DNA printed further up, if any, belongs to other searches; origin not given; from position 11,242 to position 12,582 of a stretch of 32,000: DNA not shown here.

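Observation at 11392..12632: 2TM-coiled-coil-GAF protein with a coupled 65-aa partner: sensor-effector or toxin/antitoxin-like pair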

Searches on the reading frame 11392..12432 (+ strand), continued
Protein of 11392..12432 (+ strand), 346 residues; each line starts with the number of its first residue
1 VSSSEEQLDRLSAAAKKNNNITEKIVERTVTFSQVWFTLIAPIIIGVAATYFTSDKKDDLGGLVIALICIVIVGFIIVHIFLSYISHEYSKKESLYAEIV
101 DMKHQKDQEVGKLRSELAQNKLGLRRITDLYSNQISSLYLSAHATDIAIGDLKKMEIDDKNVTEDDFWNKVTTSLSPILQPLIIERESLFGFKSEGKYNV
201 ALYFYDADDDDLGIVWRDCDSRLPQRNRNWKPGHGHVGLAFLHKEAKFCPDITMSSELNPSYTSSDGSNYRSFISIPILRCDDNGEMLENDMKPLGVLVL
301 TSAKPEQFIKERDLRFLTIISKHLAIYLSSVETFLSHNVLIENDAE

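Call 37: find_homologous_proteins(query=A3, max_evalue=1e-8)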
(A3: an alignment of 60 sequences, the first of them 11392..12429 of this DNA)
Query A3 (60 sequences) (346 aa, profile of the alignment): 32 proteins with E <= 1e-8 among 8000 candidates.
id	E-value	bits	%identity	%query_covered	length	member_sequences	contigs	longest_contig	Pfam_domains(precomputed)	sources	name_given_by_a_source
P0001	2.0e-91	325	100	100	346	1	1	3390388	PF13185.13,PF01590.33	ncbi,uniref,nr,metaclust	ncbi:hypothetical protein PTRA_a1541 [Pseudoalteromonas translucida KMM 520]|uniref:GAF domain-conta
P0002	1.1e-89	319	71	99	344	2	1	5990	PF13185.13,PF01590.33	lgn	-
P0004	1.3e-88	315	64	98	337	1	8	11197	PF13185.13,PF01590.33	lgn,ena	-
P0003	3.5e-88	314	66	99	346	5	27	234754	PF13185.13,PF01590.33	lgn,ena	-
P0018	5.2e-88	313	44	96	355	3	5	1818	-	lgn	-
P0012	7.1e-88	313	46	98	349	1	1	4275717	PF13185.13,PF01590.33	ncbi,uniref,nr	ncbi:GAF domain-containing protein [Litorilituus sediminis]|uniref:GAF domain-containing protein n=1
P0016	4.8e-86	307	46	96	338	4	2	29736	PF13185.13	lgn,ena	-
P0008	2.4e-85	305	51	100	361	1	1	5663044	-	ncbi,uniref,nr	ncbi:hypothetical protein C2869_08420 [Saccharobesus litoralis]|uniref:GAF domain-containing protein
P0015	2.5e-84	301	45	97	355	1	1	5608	PF01590.33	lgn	-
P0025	1.1e-83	299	37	95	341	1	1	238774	PF13185.13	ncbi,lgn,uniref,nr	ncbi:GAF domain-containing protein [Photobacterium leiognathi]|uniref:GAF domain-containing protein 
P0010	1.9e-83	298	48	95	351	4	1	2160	PF01590.33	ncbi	-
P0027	2.6e-83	298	37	90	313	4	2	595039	PF01590.33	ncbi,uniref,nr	ncbi:GAF domain-containing protein [Pseudomonas sp. WS 5106]|uniref:GAF domain-containing protein n=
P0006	3.6e-83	298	59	99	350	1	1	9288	PF13185.13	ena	-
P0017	7.4e-83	296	44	98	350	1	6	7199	-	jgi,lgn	jgi:hypothetical protein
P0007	1.4e-82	296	56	97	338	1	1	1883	-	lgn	-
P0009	1.3e-79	286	50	96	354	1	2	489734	-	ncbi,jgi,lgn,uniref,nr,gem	ncbi:GAF domain-containing protein [Shewanella sp. SG44-6]|uniref:GAF domain-containing protein n=1 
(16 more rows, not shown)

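Call 39: list_cluster_members(proteins=[P0068, P0060, P0075, P0072, P0089, P0095, P0083, P0056, P0065, P0115])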
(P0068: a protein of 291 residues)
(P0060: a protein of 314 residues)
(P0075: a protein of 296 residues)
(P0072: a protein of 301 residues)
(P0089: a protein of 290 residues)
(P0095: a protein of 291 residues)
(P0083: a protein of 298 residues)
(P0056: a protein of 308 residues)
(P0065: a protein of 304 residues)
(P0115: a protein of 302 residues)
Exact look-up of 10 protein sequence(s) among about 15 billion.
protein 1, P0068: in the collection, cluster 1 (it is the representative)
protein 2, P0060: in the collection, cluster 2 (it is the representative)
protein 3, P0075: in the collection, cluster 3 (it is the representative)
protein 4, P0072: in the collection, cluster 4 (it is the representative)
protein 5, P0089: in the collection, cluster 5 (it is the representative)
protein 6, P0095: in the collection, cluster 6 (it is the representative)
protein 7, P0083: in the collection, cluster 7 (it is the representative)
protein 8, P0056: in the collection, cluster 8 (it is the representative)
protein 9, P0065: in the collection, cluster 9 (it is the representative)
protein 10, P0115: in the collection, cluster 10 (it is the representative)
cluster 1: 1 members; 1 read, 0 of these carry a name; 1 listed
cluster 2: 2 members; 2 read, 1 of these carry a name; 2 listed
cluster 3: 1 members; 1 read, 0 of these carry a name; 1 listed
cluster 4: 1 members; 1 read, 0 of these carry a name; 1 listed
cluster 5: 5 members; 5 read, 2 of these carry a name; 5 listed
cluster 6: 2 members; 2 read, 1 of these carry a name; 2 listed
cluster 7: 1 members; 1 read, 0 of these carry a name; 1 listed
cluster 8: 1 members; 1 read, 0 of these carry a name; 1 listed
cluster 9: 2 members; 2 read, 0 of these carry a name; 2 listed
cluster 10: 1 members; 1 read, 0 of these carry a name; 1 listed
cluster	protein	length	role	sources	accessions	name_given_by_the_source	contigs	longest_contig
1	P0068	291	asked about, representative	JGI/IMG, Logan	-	-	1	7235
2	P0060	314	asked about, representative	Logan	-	-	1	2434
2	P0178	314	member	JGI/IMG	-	hypothetical protein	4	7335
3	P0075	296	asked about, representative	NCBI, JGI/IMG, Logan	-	-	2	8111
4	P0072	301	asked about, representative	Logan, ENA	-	-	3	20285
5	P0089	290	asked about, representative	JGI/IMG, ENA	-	hypothetical protein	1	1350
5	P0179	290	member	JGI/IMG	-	GAF domain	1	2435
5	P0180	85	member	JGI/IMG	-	-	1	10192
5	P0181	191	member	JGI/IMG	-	-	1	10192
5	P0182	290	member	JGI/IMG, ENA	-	-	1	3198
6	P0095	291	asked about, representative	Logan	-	-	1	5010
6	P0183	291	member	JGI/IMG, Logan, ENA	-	hypothetical protein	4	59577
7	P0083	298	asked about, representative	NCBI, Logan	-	-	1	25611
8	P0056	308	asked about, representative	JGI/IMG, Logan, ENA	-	-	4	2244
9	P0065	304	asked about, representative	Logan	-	-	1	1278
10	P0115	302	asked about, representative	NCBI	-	-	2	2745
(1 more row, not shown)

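Call 42: find_encoding_contigs(protein=P0183, flank=5000, max_places=2)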
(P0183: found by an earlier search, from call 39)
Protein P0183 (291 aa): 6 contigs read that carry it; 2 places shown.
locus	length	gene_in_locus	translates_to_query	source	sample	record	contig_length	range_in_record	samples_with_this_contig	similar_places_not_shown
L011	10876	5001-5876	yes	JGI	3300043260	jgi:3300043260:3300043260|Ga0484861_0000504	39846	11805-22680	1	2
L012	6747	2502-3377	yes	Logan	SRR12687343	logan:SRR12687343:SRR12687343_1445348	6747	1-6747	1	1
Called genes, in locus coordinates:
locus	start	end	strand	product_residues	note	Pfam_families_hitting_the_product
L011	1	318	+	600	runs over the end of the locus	PF07158:MatC_N (faint), PF03600:CitMHS, PF02080:TrkA_C, PF00939:Na_sulph_symp, PF03600:CitMHS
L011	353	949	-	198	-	PF06175:MiaE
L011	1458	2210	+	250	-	PF00149:Metallophos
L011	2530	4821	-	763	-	PF01368:DHH (weak), PF17768:RecJ_OB (weak)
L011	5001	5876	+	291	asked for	PF13185:GAF_2, PF01590:GAF (faint)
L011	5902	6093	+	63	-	-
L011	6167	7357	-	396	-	PF07690:MFS_1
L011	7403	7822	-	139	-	-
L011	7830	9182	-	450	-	PF01029:NusB, PF22458:RsmF-B_ferredox, PF01189:Methyltr_RsmB-F, PF13847:Methyltransf_31 (weak)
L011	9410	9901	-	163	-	PF04079:SMC_ScpB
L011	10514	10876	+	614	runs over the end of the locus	PF00072:Response_reg, PF00990:GGDEF, PF00563:EAL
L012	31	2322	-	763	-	PF01368:DHH (weak), PF17768:RecJ_OB (weak)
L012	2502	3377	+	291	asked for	PF13185:GAF_2, PF01590:GAF (faint)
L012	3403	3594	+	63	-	-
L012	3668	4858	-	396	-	PF07690:MFS_1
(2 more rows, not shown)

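Call 43: find_encoding_contigs(protein=P0083, flank=5000, max_places=2)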
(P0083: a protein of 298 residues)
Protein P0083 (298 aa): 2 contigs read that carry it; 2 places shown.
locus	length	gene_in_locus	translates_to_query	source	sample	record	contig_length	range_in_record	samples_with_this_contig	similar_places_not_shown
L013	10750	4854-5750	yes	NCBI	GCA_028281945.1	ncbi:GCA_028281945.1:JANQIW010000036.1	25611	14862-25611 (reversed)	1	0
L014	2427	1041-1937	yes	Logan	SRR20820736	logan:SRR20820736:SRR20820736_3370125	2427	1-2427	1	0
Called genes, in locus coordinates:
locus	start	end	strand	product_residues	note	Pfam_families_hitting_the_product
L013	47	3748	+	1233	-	PF11965:DUF3479, PF02514:CobN-Mg_chel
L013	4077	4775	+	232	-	PF00834:Ribul_P_3_epim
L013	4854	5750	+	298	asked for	-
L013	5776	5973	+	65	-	-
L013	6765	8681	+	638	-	PF13449:Phytase-like, PF00353:HemolysinCabind (faint)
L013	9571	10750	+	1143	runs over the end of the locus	PF00245:Alk_phosphatase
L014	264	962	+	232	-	PF00834:Ribul_P_3_epim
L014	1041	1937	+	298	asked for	-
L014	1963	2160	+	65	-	-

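Call 44: find_encoding_contigs(protein=P0072, flank=5000, max_places=2)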
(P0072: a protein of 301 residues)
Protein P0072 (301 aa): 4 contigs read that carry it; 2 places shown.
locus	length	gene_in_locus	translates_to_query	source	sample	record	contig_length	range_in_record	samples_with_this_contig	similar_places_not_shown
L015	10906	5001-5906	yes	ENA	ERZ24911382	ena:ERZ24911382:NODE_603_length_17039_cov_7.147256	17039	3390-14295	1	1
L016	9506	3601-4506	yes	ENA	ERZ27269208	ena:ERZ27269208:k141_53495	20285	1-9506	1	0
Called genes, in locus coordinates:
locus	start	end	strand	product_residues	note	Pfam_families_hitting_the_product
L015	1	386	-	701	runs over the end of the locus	-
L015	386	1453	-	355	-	PF00149:Metallophos, PF12850:Metallophos_2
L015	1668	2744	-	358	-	PF00589:Phage_integrase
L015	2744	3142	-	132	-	-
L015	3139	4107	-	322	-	PF02486:Rep_trans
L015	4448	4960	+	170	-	PF13744:HTH_37 (faint), PF12844:HTH_19 (weak), PF13560:HTH_31, PF01381:HTH_3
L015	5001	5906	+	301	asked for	PF01590:GAF (weak), PF13185:GAF_2 (weak)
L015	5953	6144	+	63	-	-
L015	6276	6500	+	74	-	-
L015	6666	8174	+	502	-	-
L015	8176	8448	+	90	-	PF13560:HTH_31 (weak), PF01381:HTH_3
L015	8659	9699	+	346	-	-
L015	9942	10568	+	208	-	PF09499:RE_ApaLI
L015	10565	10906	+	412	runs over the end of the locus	PF01170:UPF0020 (faint), PF13847:Methyltransf_31 (faint), PF01555:N6_N4_Mtase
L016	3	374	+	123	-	?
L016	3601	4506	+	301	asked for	PF01590:GAF (weak), PF13185:GAF_2 (weak)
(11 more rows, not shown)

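Call 45: find_encoding_contigs(protein=P0068, flank=5000, max_places=2)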
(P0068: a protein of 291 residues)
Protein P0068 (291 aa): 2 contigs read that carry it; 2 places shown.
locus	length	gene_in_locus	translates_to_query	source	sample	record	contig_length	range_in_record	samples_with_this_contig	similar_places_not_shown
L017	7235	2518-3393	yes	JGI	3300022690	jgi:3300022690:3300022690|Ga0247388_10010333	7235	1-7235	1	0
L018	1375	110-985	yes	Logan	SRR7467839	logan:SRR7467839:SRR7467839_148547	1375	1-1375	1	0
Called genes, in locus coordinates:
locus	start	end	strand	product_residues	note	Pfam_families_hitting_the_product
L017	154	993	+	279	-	-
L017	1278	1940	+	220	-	-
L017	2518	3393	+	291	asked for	-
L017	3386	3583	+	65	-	-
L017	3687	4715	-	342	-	PF24624:Int_N (weak), PF00589:Phage_integrase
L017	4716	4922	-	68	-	-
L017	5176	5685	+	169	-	-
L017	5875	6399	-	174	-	-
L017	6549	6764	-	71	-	-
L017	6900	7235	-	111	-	?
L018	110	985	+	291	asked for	-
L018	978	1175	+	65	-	-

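Call 47: search_dna_similar(query=window:11392-12429:+, collection=phages, mode=protein, max_evalue=0.001)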
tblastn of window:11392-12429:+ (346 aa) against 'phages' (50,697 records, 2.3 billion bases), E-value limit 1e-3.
No match.

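Call 48: search_dna_similar(query=window:11392-12429:+, collection=plasmids, mode=protein, max_evalue=0.001)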
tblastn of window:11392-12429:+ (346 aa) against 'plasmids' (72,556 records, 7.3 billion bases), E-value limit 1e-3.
No match.

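Call 52: search_protein_families(library=pfam, alignment_id=A3, max_evalue=10)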
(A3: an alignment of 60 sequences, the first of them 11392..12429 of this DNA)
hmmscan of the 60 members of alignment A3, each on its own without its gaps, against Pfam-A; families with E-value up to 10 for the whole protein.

A. member 1, window:11392-12429:+ (346 aa): 14 families
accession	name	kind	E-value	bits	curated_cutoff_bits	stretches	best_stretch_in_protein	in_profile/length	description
PF13185.12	GAF_2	-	8.3e-09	36.2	28.6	1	202-328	25-135/136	GAF domain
PF01590.32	GAF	-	1.7e-06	29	22.4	1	224-327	35-132/133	GAF domain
PF04515.18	Choline_transpo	-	0.0051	16.5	26.9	1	19-86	241-311/326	Plasma-membrane choline transporter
PF17647.6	DUF5518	-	0.0069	16.9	27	1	32-83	20-72/116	Family of unknown function (DUF5518)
PF14264.12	Glucos_trans_II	-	0.022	14.3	30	1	44-133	151-235/317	Glucosyl transferase GtrII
PF13492.12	GAF_3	-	0.024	15.5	27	1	291-328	91-127/129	GAF domain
PF12822.12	ECF_trnsprt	-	0.025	15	30.7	1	32-85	71-123/169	ECF transporter, substrate-specific component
PF24838.2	8xMP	-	0.033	14.4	30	1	20-87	9-72/136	Octameric membrane protein family (8xMP)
PF06295.17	ZapG-like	-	0.05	14.1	33.5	1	70-139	4-73/123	Z-ring associated protein G-like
PF05814.16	Ac76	-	0.059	13.8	22.5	1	43-102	6-63/83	Orf76 (Ac76)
PF12420.13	DUF3671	-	0.059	13.3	34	1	11-85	140-208/223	Fam-L, Fam-M like protein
PF11337.13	DUF3139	-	0.07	14.2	27.3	1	65-108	6-52/83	Protein of unknown function (DUF3139)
PF19094.5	EMC6_arch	-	0.16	12.8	26.7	1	37-100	10-73/87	EMC6-arch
PF05961.16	Chordopox_A13L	-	1.2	9.9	24.1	1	61-106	3-47/69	Chordopoxvirus A13L protein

B. families by the number of members that match (of 60 scanned): 103 families (the first 25 are shown)
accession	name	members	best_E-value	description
PF13185.12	GAF_2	52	1.6e-10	GAF domain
PF01590.32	GAF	27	6e-08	GAF domain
PF13492.12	GAF_3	7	0.0032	GAF domain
PF15714.11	SpoVT_C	5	0.0009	Stage V sporulation protein T C-terminal, transcription factor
PF04340.18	DUF484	4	0.0045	Protein of unknown function, DUF484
PF12420.13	DUF3671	3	0.0024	Fam-L, Fam-M like protein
PF24838.2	8xMP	3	0.033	Octameric membrane protein family (8xMP)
PF13520.12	AA_permease_2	2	0.0003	Amino acid permease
PF18935.5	DUF5683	2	0.0031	Family of unknown function (DUF5683)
PF25443.1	ANG-1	2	0.0041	ANG-1-like domain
PF14015.11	DUF4231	2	0.0081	Protein of unknown function (DUF4231)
PF13955.11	Fst_toxin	2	0.0094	Toxin Fst, type I toxin-antitoxin system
PF20990.2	DUF2207_C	2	0.011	Predicted membrane protein (DUF2207) C-terminal domain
PF05814.16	Ac76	2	0.022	Orf76 (Ac76)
PF19762.4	DUF6249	2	0.075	Domain of unknown function (DUF6249)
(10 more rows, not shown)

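Call 60: find_related_loci(query=A1, collection=viral_contigs, flank=6000)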
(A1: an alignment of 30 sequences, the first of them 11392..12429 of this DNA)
Query A1 (346 aa) in viral_contigs; peptide patterns used: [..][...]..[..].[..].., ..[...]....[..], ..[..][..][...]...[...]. (x = any residue, [..] = any of these).
95 stretches matched a pattern; 8 encode a relative of the query (tblastn E <= 1e-3); 8 distinct loci.
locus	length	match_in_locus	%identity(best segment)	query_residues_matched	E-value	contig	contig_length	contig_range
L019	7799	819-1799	50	5-336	4e-105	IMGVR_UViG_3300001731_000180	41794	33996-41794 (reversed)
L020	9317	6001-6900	38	17-328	5e-52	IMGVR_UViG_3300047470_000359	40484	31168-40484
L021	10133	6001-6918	36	4-328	7e-50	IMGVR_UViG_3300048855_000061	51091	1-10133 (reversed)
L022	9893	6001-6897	35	11-328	2e-48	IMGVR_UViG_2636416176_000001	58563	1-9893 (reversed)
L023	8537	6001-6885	37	17-328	1e-47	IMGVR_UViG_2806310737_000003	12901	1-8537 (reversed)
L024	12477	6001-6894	35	17-328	2e-45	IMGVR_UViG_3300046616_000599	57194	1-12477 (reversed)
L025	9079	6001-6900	35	17-328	6e-42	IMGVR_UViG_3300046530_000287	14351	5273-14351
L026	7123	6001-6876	33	18-328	1e-41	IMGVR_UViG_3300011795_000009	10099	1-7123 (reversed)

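Call 66: fold_search(model_id=the predicted structure, library=viral)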
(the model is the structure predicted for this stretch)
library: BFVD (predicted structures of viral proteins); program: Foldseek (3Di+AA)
matches with E <= 10: 257; with E <= 0.001: 4
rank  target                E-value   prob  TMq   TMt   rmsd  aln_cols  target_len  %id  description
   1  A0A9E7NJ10            1.1e-06  1.00  0.30  0.40  16.5       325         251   12  Membrane protein [Gordonia phage Finkle]
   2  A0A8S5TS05            7.0e-04  1.00  0.35  0.48  23.8       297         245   11  Uncharacterized protein [Siphoviridae sp. ctEw721]
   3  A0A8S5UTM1            8.2e-04  1.00  0.34  0.44  33.8       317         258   12  Uncharacterized protein [Myoviridae sp. ctYA416]
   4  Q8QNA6                9.7e-04  1.00  0.29  0.12   9.5       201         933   12  histidine kinase [Ectocarpus siliculosus virus 1 (isolate New Zealand/Kaikoura/1988)]
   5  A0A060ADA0            1.7e-03  0.99  0.24  0.38   8.1       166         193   13  (no name in the UniProt tables at hand)
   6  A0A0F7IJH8            3.5e-03  0.97  0.23  0.34  19.3       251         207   10  Uncharacterized protein [Polaribacter phage P12002L]
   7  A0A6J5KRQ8            3.7e-03  1.00  0.30  0.44  23.5       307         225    8  GAF domain-containing protein [uncultured Caudovirales phage]
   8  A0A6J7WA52            4.6e-03  0.99  0.21  0.29   5.7       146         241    8  Uncharacterized protein [uncultured Caudovirales phage]
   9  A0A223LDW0            6.4e-03  0.35  0.15  0.16  23.8       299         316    9  Uncharacterized protein [Bacillus phage PBS1]
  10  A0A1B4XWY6            1.4e-02  0.96  0.25  0.42  13.2       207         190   12  Uncharacterized protein [Tenacibaculum phage pT24]
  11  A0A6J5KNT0            1.9e-02  1.00  0.25  0.41   4.9       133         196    9  Uncharacterized protein [uncultured Caudovirales phage]
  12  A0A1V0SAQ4            4.5e-02  0.44  0.21  0.20  42.2       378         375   12  Uncharacterized protein [Catovirus CTV1]
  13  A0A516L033            6.3e-02  0.85  0.29  0.41  16.1       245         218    9  (no name in the UniProt tables at hand)
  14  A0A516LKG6            8.8e-02  0.11  0.10  0.12  16.1       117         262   13  (no name in the UniProt tables at hand)
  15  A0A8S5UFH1            1.3e-01  0.21  0.22  0.23  30.4       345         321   11  Uncharacterized protein [Myoviridae sp. ctcyQ27]
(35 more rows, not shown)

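Call 75: search_protein_families(library=ncbifam, proteins=[window:11392-12429:+], max_evalue=0.1)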
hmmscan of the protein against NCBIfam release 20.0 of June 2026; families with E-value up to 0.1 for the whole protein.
window:11392-12429:+ (346 aa): 2 families
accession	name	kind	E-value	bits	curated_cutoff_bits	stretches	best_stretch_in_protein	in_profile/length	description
NF046000.1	MAG1210_fam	subfamily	9.8e-05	21.2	275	1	4-125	38-153/550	MAG1210 family protein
TIGR04402.2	mob_CxxC_CxxC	subfamily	0.015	15.6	70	1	35-127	33-123/180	mobilome CxxCx(11)CxxC protein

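Call 77: find_homologous_proteins(query=P0068, max_evalue=0.001)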
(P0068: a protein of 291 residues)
Query P0068 (291 aa): 10 proteins with E <= 0.001 among 705 candidates.
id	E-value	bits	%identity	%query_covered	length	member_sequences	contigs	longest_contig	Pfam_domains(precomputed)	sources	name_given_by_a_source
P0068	1.9e-187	640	100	100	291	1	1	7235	-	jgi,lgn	-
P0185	8.5e-53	198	38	98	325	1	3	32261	-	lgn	-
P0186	1.2e-39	155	32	100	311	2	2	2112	PF13185.13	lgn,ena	-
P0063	1.5e-39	154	33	100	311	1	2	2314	-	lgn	-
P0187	1.7e-23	102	29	86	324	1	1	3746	PF13185.13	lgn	-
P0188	8.7e-22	96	31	88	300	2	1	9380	-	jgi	jgi:hypothetical protein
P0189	1.5e-20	92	29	88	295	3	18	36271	-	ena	-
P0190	7.2e-19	87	29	91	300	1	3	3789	-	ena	-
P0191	4.3e-18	84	38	51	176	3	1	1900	PF13185.13,PF01590.33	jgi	jgi:GAF domain-containing protein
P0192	8.8e-17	80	36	54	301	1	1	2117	-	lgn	-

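Call 78: find_encoding_contigs(protein=P0185, flank=6000, max_places=1)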
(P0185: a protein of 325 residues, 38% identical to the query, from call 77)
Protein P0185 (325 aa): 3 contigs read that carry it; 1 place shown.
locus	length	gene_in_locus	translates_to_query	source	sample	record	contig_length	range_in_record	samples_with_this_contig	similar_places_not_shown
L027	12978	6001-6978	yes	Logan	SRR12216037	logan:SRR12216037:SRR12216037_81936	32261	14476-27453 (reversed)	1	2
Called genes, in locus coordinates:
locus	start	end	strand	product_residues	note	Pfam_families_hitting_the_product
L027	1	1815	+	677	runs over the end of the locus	PF09299:Mu-transpos_C (weak)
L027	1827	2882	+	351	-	PF05621:TniB, PF13401:AAA_22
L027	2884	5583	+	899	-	PF06527:TniQ, PF12728:HTH_17 (faint), PF21531:Rv2175c_wHTH (faint)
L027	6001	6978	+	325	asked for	-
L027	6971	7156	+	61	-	-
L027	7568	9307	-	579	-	PF06527:TniQ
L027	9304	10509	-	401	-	PF05621:TniB (faint), PF13191:AAA_16, PF01637:ATPase_2 (faint), PF13401:AAA_22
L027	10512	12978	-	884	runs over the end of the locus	PF08722:Tn7_TnsA-like_N (weak), PF09299:Mu-transpos_C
